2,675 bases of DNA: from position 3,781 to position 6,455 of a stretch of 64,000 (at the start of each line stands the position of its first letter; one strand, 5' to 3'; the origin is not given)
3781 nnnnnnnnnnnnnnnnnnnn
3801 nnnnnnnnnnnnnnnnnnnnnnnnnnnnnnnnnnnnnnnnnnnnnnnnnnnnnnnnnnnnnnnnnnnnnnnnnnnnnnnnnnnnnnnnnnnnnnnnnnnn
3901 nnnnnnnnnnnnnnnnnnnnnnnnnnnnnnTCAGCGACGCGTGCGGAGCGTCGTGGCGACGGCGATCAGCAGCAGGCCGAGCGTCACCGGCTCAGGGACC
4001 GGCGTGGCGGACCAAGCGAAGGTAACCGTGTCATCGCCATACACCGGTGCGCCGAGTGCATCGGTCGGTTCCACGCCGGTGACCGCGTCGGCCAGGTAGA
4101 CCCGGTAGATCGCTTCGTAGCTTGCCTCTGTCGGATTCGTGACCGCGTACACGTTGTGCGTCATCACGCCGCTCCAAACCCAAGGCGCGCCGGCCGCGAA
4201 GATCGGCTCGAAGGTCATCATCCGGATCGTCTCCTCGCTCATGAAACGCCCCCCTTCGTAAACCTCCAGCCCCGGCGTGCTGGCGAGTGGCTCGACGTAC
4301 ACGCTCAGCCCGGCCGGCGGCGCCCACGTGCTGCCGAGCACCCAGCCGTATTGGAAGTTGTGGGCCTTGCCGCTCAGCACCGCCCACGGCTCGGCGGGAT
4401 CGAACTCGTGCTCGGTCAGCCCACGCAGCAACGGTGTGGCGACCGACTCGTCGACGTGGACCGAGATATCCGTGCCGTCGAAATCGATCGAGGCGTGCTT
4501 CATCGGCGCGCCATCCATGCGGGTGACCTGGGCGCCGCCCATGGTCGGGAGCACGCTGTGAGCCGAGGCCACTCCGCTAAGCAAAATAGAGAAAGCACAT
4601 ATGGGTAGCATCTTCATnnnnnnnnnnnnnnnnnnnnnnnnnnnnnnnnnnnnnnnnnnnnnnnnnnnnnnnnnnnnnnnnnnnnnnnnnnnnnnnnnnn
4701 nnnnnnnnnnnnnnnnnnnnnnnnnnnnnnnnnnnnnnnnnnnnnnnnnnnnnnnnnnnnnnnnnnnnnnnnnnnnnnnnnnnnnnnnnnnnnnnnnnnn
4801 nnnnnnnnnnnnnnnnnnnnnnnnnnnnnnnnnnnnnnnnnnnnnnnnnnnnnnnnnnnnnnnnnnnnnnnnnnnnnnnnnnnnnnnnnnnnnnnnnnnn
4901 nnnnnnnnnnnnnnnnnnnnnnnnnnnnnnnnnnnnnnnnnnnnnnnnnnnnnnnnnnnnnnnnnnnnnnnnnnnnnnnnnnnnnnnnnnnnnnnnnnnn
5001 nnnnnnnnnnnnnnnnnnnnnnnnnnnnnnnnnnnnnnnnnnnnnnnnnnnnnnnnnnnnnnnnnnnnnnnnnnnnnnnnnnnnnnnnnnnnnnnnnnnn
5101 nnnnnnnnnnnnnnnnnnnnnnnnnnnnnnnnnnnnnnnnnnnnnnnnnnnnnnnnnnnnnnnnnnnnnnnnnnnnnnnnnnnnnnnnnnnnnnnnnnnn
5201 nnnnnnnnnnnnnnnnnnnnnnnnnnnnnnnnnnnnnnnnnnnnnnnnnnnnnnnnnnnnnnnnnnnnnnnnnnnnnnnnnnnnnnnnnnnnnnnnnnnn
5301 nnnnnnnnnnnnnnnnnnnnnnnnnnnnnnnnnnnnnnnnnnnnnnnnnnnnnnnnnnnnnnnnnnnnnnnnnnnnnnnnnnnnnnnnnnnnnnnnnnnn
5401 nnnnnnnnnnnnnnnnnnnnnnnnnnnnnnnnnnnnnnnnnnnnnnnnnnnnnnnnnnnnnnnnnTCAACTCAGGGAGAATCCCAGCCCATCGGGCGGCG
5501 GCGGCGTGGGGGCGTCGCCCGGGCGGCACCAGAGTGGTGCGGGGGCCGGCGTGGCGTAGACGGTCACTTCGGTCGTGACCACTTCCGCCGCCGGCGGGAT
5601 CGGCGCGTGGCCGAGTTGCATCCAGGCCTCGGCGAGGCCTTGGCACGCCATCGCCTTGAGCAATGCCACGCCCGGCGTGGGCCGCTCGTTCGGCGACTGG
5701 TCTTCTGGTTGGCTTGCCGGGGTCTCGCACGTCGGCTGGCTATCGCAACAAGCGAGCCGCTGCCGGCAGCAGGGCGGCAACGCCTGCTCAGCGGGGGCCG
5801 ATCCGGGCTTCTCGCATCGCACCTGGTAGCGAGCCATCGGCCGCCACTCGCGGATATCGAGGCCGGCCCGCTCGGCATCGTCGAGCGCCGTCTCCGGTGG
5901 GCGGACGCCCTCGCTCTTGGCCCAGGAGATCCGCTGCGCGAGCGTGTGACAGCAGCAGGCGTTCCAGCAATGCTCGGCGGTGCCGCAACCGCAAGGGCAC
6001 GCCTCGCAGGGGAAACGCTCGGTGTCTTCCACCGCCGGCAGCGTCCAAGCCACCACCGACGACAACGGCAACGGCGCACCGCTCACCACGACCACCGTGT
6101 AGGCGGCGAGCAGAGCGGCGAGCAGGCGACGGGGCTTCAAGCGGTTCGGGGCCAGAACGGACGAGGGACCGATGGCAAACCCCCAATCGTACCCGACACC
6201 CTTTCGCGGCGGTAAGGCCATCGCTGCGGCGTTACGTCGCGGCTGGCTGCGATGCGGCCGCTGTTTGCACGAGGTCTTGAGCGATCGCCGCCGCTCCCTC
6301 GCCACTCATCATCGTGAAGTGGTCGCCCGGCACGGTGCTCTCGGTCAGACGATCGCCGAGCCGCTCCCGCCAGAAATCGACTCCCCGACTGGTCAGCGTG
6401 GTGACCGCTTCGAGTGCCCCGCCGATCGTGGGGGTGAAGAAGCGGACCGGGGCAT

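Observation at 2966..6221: Candidate undescribed metal-capture surface module: Cys-rich protein, DUF1559 prepilin and twin Met/His PEP-CTERM proteins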

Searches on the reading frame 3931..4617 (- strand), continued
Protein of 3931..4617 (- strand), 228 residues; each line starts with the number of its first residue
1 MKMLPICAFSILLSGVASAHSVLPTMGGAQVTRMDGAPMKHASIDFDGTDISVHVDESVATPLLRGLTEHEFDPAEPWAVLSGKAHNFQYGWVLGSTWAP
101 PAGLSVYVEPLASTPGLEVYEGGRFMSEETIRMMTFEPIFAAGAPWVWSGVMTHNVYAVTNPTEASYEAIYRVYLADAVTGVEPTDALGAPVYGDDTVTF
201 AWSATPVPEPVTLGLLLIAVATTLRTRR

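Call 99: search_protein_families(library=ncbifam, proteins=[L107:2-3871:-, L107:4208-5989:-, L105:4157-5626:+, L107:9933-11255:-], max_evalue=1e-10)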
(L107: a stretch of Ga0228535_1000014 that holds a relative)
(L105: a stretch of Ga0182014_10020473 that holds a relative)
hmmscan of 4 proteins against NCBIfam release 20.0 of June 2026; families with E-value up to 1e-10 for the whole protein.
L107:2-3871:- (1290 aa): 11 families
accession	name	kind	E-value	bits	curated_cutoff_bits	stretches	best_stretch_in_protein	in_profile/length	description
TIGR00914.1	2A0601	subfamily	4.2e-204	680.3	701.45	4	33-377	3-327/1051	CusA/CzcA family heavy metal efflux RND transporter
NF033617.1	RND_permease_2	subfamily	7.9e-83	279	1250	3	937-1290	656-974/1009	multidrug efflux RND transporter permease subunit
NF000282.2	RND_permease_1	subfamily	1.1e-56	192.4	1250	3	430-617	321-506/1029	multidrug efflux RND transporter permease subunit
TIGR00915.1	2A0602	subfamily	5.4e-48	163.6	940.35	2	429-607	321-497/1050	efflux RND transporter permease subunit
NF007133.0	PRK09579.1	equivalog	1.7e-40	138.4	1763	2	431-602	316-484/1017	multidrug efflux RND transporter permease subunit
NF007905.0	PRK10614.1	equivalog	3.8e-39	134.1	1774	2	436-616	322-499/1025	multidrug efflux RND transporter permease subunit MdtC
NF007798.0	PRK10503.1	equivalog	1e-31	109.5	1584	1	429-607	324-499/1040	MdtB/MuxB family multidrug efflux RND transporter permease subunit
NF000037.1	RND_perm_OqxB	exception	1e-21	76.6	2200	1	434-612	329-504/1050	multidrug efflux RND transporter permease subunit OqxB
NF007842.1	PRK10555.1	equivalog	1.5e-19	69.4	1854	0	437-606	329-496/1036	multidrug efflux RND transporter permease AcrD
NF007131.0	PRK09577.1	equivalog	3.4e-19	68.1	1768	1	450-602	341-491/1045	multidrug efflux RND transporter permease subunit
NF011706.2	PRK15127.1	equivalog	4.9e-16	57.8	2150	1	427-609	319-499/1049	multidrug efflux RND transporter permease subunit AcrB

L107:4208-5989:- (593 aa): 6 families
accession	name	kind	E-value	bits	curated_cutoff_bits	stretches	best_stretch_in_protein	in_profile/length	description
TIGR01730.1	RND_mfp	subfamily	6.2e-39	133.8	94.9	1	134-371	3-247/322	efflux RND transporter periplasmic adaptor subunit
TIGR00999.1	8a0102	subfamily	2.7e-35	121.8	319.3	1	226-373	64-206/271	CzcB/NccB family metal efflux transporter periplasmic adaptor subunit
NF007303.0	PRK09783.1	subfamily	1.4e-30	106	390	1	67-364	33-320/414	copper/silver efflux system membrane fusion protein CusB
NF045680.1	DiMtlExpIhpB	equivalog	1.5e-24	86.7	450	1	252-368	131-246/326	divalent metal ion exporter adaptor subunit IhpB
TIGR00998.1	8a0101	subfamily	8.9e-15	54.4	390.8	1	219-335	160-282/334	EmrA/EmrK family multidrug efflux transporter periplasmic adaptor subunit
NF008606.0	PRK11578.1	equivalog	2.1e-12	46.8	342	0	259-366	184-296/371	macrolide transporter subunit MacA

L105:4157-5626:+ (490 aa): 6 families
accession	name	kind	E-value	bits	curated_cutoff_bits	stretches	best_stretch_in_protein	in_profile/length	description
NF007303.0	PRK09783.1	subfamily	1.9e-25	89.1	390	1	136-399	69-331/414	copper/silver efflux system membrane fusion protein CusB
TIGR01730.1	RND_mfp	subfamily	9.8e-24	83.9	94.9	1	281-395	133-247/322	efflux RND transporter periplasmic adaptor subunit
TIGR00999.1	8a0102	subfamily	4e-20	72.1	319.3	1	279-397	89-206/271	CzcB/NccB family metal efflux transporter periplasmic adaptor subunit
NF045680.1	DiMtlExpIhpB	equivalog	3.5e-15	55.8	450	1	265-389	120-243/326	divalent metal ion exporter adaptor subunit IhpB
TIGR00998.1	8a0101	subfamily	1.2e-12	47.4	390.8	1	281-359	203-282/334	EmrA/EmrK family multidrug efflux transporter periplasmic adaptor subunit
TIGR01843.1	type_I_hlyD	subfamily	4.5e-12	45.7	208.65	0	277-395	265-399/422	HlyD family type I secretion periplasmic adaptor subunit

L107:9933-11255:- (440 aa): 3 families
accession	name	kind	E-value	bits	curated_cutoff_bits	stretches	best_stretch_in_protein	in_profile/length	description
NF045679.1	DiMtlExpIhpA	equivalog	8e-18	64.3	650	1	46-431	32-417/424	divalent metal ion exporter subunit IhpA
TIGR01844.1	type_I_sec_TolC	subfamily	5.5e-15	55.3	225.15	1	45-427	3-398/414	TolC family outer membrane protein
TIGR01845.1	outer_NodT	subfamily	3.6e-13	49.2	210.05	1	109-422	138-453/460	efflux transporter outer membrane subunit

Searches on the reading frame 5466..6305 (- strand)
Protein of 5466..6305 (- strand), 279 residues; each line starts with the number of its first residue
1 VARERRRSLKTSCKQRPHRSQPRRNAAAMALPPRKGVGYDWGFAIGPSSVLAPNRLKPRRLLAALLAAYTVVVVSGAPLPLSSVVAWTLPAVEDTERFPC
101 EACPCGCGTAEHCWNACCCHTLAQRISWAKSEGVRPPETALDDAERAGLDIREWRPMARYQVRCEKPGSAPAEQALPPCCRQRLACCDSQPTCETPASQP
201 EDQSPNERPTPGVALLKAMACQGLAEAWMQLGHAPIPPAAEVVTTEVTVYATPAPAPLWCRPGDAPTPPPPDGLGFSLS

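Call 3: search_protein_families(library=pfam, proteins=[window:5466-6305:-], max_evalue=1)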
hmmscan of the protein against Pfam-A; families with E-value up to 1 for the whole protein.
window:5466-6305:- (279 aa): 1 family
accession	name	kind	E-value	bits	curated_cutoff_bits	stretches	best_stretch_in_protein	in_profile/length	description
PF02605.20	PsaL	-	0.026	14.6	25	1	39-88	49-99/150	Photosystem I reaction centre subunit XI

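Call 4: search_protein_families(library=ncbifam, proteins=[window:5466-6305:-], max_evalue=1)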
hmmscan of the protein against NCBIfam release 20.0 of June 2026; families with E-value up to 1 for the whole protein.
window:5466-6305:- (279 aa): 1 family
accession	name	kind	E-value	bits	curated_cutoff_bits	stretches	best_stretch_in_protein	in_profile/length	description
NF001926.0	PRK00704.1-3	equivalog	0.2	11.3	231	1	42-87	60-106/160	photosystem I reaction center protein subunit XI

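Call 14: find_homologous_proteins(query=window:5466-6221:-, max_evalue=0.01)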
Query window:5466-6221:- (251 aa): 30 proteins with E <= 0.01 among 7786 candidates.
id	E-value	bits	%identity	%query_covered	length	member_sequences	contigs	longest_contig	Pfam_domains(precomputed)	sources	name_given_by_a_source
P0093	5.8e-167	572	100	100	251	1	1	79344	-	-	-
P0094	7.3e-72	260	53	86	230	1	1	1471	-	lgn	-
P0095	3.0e-70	255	60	81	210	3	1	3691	-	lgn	-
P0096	2.0e-69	252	56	86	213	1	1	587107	-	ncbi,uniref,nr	ncbi:hypothetical protein Pla108_26380 [Botrimarina colliarenosi]|uniref:Uncharacterized protein n=1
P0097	5.5e-69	251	57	87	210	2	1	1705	-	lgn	-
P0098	1.2e-66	243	56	86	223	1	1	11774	-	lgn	-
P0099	2.2e-66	242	59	86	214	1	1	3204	-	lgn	-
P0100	5.5e-66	241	54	87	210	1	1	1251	-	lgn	-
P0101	5.4e-65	238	54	87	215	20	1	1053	-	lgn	-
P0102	8.4e-63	231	57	86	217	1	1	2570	-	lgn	-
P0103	3.8e-62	229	53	87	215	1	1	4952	-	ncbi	-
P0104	1.4e-61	227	54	88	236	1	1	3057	-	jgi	-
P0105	1.6e-59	220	53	88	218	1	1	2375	-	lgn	-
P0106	1.9e-56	210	49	84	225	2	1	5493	-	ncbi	ncbi:MAG: hypothetical protein AAF266_10000 [Planctomycetota bacterium]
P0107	2.1e-56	210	50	78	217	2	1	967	-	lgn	-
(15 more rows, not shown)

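Call 21: find_encoding_contigs(protein=P0096, flank=10000, max_places=2)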
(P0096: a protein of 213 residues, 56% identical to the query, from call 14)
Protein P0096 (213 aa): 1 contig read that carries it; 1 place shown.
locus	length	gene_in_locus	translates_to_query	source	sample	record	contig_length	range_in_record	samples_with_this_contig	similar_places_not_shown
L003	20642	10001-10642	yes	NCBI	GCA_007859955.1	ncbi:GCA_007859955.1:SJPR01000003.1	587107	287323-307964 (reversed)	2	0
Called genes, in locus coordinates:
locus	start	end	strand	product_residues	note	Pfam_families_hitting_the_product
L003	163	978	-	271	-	PF20408:Abhydrolase_11 (faint), PF00561:Abhydrolase_1, PF00975:Thioesterase (weak), PF03959:FSH1 (faint), PF12146:Hydrolase_4, PF12697:Abhydrolase_6, PF03096:Ndr, PF08386:Abhydrolase_4 (weak)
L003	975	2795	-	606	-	PF13428:TPR_14 (faint), PF07719:TPR_2 (faint), PF00515:TPR_1 (faint), PF13181:TPR_8 (faint), PF12895:ANAPC3 (faint), PF13414:TPR_11 (faint)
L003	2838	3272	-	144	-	PF00072:Response_reg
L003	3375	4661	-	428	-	PF00464:SHMT, PF00155:Aminotran_1_2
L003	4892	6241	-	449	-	-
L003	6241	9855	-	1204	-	-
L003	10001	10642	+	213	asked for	-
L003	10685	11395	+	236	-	PF07596:SBP_bac_10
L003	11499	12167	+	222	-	-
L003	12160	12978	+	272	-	-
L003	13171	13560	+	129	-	PF00392:GntR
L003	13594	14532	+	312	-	PF00005:ABC_tran, PF13304:AAA_21, PF13732:DrrA1-3_C (weak)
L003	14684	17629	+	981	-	-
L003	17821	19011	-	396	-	PF00155:Aminotran_1_2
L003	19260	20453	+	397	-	PF07994:NAD_binding_5, PF01658:Inos-1-P_synth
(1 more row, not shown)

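Call 36: search_solved_structures(query=A1, max_evalue=10)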
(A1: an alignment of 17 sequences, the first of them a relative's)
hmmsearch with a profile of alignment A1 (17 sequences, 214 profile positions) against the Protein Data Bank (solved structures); distinct sequences matched with E-value up to 10: 2.
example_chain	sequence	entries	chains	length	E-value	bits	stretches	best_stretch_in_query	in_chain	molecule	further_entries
1yzx_A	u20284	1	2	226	0.72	12.7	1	73-127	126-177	Glutathione S-transferase kappa 1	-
3rpn_A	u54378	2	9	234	0.76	12.6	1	73-127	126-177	Glutathione S-transferase kappa 1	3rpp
